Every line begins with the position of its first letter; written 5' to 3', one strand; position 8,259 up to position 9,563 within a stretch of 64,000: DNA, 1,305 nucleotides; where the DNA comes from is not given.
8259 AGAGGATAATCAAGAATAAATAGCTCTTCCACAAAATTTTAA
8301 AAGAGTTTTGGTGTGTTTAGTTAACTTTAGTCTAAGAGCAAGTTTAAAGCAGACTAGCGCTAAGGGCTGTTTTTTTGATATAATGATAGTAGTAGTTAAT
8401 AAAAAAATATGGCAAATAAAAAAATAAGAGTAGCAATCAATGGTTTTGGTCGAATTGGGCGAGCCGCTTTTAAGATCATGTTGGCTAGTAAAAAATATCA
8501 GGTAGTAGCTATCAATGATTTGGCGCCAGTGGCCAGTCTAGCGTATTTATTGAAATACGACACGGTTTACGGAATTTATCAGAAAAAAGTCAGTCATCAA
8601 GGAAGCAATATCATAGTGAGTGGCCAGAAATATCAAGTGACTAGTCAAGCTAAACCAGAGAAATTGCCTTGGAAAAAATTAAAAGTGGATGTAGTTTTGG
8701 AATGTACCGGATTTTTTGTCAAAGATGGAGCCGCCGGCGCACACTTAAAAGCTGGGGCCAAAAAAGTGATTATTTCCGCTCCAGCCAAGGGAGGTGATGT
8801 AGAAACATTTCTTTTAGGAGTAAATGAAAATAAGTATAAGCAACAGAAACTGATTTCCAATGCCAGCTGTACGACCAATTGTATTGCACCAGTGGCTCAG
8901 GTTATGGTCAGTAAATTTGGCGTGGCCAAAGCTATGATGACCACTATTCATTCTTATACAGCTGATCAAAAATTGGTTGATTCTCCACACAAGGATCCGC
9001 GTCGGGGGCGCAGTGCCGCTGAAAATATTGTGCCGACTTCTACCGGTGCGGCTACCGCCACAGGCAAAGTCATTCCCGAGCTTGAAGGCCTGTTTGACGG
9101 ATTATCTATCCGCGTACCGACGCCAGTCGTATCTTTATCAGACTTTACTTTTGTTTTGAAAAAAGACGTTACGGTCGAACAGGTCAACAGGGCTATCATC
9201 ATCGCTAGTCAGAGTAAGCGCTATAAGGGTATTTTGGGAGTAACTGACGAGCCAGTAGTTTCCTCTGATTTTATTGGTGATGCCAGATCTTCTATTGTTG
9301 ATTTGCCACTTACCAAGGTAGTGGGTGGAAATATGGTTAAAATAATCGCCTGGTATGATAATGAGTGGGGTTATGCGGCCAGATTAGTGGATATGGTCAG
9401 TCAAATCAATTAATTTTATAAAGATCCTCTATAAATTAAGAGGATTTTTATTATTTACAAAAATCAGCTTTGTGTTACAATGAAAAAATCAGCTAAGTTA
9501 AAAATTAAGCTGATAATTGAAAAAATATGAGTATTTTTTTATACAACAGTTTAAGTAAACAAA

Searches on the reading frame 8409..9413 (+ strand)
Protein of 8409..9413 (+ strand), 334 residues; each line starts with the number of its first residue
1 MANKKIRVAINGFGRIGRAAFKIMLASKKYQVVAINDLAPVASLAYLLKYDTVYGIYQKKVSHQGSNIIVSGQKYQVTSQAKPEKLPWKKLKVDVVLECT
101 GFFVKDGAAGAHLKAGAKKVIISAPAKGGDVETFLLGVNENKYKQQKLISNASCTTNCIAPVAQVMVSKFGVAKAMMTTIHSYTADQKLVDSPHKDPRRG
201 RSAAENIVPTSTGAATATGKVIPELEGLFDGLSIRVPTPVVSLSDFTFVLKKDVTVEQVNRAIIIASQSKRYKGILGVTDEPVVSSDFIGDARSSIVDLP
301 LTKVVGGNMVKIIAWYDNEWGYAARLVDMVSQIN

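Call 83: search_protein_families(library=pfam, proteins=[window:8409-9413:+], max_evalue=0.001)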
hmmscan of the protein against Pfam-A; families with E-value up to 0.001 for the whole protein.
window:8409-9413:+ (334 aa): 2 families
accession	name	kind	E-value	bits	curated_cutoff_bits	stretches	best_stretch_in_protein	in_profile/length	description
PF02800.25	Gp_dh_C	-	1.3e-59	200.7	24.4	1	159-316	1-158/158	Glyceraldehyde 3-phosphate dehydrogenase, C-terminal domain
PF00044.30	Gp_dh_N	-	2.3e-36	124.6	31.7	1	6-105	1-100/101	Glyceraldehyde 3-phosphate dehydrogenase, NAD binding domain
